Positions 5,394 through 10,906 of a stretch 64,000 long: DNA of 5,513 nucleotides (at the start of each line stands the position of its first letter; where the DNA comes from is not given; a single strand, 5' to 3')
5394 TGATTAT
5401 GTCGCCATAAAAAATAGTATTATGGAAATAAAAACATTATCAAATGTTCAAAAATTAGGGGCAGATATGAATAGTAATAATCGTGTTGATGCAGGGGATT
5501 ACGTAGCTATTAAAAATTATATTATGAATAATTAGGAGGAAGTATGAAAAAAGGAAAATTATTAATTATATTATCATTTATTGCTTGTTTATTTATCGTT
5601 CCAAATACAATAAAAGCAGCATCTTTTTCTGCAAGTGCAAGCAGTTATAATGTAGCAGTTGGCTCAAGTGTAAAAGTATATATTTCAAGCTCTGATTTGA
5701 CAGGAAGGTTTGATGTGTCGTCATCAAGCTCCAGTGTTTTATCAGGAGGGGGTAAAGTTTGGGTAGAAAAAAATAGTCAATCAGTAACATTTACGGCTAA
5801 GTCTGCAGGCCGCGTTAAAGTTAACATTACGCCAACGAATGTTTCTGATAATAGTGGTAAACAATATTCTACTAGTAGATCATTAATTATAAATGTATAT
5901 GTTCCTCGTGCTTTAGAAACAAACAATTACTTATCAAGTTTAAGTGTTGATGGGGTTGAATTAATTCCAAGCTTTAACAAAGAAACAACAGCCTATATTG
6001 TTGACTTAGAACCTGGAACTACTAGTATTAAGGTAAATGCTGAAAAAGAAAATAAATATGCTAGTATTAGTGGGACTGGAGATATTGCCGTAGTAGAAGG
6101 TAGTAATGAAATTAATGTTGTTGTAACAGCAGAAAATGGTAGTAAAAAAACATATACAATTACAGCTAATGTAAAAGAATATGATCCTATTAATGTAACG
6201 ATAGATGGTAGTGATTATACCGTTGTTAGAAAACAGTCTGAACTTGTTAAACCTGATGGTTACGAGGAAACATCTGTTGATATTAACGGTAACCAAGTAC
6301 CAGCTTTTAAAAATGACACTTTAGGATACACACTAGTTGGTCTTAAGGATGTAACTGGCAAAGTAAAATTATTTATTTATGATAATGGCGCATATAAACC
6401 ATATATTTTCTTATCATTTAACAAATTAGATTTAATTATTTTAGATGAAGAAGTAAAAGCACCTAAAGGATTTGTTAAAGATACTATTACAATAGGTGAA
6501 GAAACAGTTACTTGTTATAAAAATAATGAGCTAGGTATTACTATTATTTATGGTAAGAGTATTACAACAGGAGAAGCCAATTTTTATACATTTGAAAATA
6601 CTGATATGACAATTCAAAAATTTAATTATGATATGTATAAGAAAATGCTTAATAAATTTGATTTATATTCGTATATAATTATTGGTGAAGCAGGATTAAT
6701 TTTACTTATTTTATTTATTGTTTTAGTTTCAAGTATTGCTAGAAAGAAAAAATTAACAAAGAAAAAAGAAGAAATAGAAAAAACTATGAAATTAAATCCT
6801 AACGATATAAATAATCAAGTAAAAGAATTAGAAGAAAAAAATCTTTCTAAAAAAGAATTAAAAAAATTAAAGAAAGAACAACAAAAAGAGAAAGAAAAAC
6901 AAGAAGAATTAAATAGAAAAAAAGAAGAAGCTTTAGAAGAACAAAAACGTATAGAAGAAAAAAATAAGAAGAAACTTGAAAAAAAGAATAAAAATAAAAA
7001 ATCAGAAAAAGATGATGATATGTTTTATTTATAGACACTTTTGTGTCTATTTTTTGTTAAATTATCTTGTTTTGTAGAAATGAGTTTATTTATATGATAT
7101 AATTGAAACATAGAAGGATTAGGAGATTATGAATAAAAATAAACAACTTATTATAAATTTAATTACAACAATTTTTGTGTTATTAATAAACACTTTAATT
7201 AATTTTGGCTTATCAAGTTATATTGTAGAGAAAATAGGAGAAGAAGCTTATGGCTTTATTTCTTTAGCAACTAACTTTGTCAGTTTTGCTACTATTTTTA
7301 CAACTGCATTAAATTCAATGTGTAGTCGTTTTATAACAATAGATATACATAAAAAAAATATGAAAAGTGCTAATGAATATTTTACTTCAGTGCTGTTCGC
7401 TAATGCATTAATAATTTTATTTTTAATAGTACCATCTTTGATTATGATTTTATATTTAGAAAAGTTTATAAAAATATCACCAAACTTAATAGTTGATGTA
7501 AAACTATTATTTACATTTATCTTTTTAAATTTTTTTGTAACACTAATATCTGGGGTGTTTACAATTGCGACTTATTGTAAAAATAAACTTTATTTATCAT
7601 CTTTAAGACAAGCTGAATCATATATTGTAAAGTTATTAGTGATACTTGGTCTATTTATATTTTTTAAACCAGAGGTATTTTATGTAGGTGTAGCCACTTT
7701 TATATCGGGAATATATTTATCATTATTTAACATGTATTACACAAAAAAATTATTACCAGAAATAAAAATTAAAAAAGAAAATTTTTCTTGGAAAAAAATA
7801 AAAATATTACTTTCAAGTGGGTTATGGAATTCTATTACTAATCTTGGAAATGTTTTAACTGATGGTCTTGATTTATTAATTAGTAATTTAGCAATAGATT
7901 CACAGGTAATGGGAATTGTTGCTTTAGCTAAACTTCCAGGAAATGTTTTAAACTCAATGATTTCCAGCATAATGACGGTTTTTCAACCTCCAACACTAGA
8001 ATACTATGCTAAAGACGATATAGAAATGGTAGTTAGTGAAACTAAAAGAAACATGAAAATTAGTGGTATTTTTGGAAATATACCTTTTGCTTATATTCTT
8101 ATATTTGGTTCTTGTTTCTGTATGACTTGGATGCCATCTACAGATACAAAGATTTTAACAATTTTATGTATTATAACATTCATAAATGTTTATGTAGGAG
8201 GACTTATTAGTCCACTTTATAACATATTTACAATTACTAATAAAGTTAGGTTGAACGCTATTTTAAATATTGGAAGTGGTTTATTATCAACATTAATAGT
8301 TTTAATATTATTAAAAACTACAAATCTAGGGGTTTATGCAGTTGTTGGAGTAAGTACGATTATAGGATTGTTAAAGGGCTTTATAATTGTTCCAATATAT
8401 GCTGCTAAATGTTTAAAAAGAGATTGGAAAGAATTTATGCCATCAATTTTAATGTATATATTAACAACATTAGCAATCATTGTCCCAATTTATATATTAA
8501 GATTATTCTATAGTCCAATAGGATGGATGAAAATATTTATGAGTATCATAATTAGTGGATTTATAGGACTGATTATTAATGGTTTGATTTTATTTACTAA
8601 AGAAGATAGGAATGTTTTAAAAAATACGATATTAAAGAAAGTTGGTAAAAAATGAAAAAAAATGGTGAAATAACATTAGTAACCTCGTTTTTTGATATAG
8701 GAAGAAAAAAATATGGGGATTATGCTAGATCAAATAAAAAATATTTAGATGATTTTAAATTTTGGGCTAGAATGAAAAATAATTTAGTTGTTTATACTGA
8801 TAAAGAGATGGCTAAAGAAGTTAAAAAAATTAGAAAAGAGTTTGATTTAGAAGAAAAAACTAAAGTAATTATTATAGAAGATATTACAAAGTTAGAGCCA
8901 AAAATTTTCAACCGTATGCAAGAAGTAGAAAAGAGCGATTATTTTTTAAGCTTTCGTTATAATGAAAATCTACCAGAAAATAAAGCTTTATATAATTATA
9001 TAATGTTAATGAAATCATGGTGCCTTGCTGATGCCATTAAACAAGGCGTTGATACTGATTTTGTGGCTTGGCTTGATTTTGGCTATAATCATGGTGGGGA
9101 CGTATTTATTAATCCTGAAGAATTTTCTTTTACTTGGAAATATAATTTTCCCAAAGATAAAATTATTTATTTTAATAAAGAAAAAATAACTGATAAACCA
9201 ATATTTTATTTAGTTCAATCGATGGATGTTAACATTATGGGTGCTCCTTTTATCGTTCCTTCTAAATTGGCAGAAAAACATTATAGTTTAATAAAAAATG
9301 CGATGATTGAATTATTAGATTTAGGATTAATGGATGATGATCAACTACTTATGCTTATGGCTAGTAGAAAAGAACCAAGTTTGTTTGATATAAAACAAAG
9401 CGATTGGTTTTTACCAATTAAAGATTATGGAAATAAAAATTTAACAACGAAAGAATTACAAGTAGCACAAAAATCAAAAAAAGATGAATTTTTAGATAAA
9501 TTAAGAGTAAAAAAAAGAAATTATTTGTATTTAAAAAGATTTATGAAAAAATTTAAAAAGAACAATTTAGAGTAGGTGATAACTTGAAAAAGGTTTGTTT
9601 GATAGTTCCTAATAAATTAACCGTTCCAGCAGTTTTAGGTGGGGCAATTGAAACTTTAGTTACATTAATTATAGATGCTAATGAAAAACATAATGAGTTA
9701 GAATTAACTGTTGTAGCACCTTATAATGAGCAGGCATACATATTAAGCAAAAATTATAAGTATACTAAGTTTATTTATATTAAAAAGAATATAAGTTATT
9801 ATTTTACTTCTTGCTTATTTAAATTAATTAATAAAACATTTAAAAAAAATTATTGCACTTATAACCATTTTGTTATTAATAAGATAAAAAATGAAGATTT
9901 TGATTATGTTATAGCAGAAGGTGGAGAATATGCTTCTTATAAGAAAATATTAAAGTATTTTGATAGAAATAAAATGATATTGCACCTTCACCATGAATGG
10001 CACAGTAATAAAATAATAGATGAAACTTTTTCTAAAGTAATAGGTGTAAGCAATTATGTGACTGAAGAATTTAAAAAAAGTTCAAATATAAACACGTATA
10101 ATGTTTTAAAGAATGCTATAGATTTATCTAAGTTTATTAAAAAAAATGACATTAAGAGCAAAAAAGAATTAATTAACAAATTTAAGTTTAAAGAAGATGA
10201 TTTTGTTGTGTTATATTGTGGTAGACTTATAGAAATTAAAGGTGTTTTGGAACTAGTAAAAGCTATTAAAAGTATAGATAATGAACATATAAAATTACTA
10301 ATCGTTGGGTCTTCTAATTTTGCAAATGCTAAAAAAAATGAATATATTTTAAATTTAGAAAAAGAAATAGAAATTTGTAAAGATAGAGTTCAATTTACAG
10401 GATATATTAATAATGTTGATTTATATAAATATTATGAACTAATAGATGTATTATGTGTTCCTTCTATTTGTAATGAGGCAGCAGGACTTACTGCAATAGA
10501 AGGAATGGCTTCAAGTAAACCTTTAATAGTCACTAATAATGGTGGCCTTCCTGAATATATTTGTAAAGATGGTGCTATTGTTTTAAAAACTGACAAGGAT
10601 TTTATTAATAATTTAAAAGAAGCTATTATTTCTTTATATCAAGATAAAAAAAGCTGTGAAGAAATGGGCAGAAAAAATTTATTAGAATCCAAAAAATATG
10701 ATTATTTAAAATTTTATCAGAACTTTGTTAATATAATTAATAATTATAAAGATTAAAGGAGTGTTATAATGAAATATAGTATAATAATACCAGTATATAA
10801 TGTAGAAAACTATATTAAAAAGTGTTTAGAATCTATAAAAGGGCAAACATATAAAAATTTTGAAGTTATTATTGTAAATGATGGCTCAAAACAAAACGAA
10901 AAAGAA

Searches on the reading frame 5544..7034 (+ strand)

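Call 49: search_protein_families(library=pfam, proteins=[window:5544-7034:+], max_evalue=0.0001)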
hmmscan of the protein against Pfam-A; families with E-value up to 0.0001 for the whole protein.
window:5544-7034:+ (496 aa): 1 family
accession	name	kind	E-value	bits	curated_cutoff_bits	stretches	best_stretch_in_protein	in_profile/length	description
PF12733.13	Cadherin-like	-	2.2e-08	34.9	24.2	1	130-208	1-86/89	Cadherin-like beta sandwich domain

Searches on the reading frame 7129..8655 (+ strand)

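Call 49: search_protein_families(library=pfam, proteins=[window:7129-8655:+], max_evalue=0.0001)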
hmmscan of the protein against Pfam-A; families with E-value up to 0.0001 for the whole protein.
window:7129-8655:+ (508 aa): 1 family
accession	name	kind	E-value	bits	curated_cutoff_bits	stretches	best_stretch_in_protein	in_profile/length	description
PF01943.22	Polysacc_synt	-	1.3e-08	35.1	28.2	1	10-285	4-266/274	Polysaccharide biosynthesis protein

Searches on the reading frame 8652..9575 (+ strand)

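Call 49: search_protein_families(library=pfam, proteins=[window:8652-9575:+], max_evalue=0.0001)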
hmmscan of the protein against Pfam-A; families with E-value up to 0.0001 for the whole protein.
window:8652-9575:+ (307 aa): 1 family
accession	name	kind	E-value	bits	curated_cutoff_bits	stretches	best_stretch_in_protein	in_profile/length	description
PF09612.15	HtrL_YibB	-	5.3e-34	118.5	24.1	1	6-253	2-259/267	Bacterial protein of unknown function (HtrL_YibB)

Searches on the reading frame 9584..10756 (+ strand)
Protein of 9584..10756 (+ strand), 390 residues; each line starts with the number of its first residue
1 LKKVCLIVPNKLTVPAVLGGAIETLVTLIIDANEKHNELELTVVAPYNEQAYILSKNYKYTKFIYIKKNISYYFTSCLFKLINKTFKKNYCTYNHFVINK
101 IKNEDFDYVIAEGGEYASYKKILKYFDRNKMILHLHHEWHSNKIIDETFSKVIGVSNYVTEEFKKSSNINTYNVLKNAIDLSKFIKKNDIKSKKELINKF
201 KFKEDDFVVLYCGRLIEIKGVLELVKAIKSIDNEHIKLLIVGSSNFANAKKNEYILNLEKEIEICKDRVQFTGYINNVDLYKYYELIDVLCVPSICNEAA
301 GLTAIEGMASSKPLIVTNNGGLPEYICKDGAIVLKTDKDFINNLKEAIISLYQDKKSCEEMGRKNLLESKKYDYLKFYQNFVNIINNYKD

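Call 49: search_protein_families(library=pfam, proteins=[window:9584-10756:+], max_evalue=0.0001)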
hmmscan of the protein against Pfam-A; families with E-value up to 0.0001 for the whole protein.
window:9584-10756:+ (390 aa): 3 families
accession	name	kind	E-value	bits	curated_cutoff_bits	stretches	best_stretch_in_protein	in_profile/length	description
PF00534.26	Glycos_transf_1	-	6.6e-30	104.3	26.4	1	193-364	2-168/172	Glycosyl transferases group 1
PF13692.12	Glyco_trans_1_4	-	6.2e-24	85.3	27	1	207-354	2-142/142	Glycosyl transferases group 1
PF20706.3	GT4-conflict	-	1.1e-05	25.1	26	1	201-328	193-322/385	Family 4 Glycosyltransferase in conflict systems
